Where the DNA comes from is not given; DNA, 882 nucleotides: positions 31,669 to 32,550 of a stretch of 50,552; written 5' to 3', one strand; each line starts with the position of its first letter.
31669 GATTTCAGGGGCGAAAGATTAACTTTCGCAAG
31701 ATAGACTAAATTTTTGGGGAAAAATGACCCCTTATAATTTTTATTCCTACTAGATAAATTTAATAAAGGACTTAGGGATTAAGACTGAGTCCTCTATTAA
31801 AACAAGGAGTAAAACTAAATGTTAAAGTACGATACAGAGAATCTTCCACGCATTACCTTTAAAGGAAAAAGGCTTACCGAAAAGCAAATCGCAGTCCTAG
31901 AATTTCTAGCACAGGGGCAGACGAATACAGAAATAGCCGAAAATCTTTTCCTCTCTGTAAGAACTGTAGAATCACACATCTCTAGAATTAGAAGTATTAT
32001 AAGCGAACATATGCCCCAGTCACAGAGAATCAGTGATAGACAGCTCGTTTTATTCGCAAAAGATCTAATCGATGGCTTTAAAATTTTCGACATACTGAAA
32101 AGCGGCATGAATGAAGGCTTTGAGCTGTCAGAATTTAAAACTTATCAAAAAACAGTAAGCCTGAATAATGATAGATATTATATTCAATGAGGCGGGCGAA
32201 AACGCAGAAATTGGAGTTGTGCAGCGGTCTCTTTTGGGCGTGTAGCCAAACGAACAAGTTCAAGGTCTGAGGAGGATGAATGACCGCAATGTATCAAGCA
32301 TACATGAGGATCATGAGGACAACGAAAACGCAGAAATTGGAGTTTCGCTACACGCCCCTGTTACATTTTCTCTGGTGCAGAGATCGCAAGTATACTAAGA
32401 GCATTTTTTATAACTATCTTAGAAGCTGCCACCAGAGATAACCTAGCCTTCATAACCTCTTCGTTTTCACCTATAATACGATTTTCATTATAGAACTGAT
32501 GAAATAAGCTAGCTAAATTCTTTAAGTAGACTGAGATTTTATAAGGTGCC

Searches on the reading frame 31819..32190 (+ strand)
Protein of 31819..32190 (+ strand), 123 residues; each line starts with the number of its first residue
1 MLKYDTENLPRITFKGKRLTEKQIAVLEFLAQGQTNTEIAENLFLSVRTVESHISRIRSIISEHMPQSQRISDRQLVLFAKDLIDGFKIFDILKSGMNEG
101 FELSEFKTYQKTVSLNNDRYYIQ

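Call 16: search_protein_families(library=ncbifam, proteins=[window:31819-32190:+])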
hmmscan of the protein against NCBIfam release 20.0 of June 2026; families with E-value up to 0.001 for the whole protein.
window:31819-32190:+ (123 aa): 17 families
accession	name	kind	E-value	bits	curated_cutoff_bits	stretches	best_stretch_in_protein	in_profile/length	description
NF052366.1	photon_PedR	equivalog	8.8e-09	35.4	120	1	18-57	2-41/74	photosynthetic electron transport-dependent transcriptional regulator PedR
NF047785.1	respo_reg_MadR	equivalog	3.4e-07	29.8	300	1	16-57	146-187/209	MadR family response regulator transcription factor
TIGR03541.1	reg_near_HchA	equivalog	7e-07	29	215.6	1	17-59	170-212/232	PA1136 family autoinducer-binding transcriptional regulator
NF040749.1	tetrathio_RR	equivalog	1.2e-06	28.4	290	1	16-58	131-173/191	tetrathionate respiration response regulator TtrR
NF007403.0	PRK09935.1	equivalog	1.3e-06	28.2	271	1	17-61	148-192/210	fimbria biosynthesis transcriptional regulator FimZ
NF052445.1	RespRegMctR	equivalog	1.5e-06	27.8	300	1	16-58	142-184/205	two-component system response regulator MctR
TIGR02985.1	Sig70_bacteroi1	subfamily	9.8e-06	25.9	126.4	1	18-63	114-160/162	RNA polymerase sigma-70 factor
TIGR03020.2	EpsA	equivalog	1.1e-05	25.2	170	1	17-57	189-229/247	XrtB/PEP-CTERM-associated transcriptional regulator EpsA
NF007505.1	PRK10100.1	equivalog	1.2e-05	25.1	250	1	17-56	143-182/204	biofilm master transcriptional regulator CsgD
NF011896.0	PRK15369.1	equivalog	1.4e-05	24.8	242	1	17-54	148-185/211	two component system response regulator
NF038181.1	reg_ATPase_IniR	equivalog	4.6e-05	21.9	750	1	17-59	765-807/827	isoniazid response ATPase/transcriptional regulator IniR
NF047403.1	TransRegVisR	equivalog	0.00018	21.1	300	1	11-54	151-194/220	transcriptional regulator VisR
NF050132.1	TransRegAbsR2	equivalog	0.00023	20.1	850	1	19-54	531-566/582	LuxR family transcriptional regulator AbsR2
NF007708.0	PRK10403.1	equivalog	0.00031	20.2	343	1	19-57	154-192/215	nitrate/nitrite response regulator protein NarP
NF007419.0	PRK09958.1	equivalog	0.00047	19.8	251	1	18-57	143-182/204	acid-sensing system DNA-binding response regulator EvgA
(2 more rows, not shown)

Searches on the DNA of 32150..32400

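Call 54: search_rna_families(source=window, start=32150, end=32400, threshold=evalue, max_evalue=10)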
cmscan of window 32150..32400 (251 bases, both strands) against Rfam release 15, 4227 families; matches with E-value up to 10: 2.
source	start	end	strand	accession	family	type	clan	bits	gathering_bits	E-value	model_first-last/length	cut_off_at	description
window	32181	32203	-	RF01330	CRISPR-DR16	Gene; CRISPR;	-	12.9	35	4.6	1-37/37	no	CRISPR RNA direct repeat element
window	32170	32275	+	RF01970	RMST_9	Gene; lncRNA;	-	12.4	65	3.1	87-193/193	no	Rhabdomyosarcoma 2 associated transcript conserved region 9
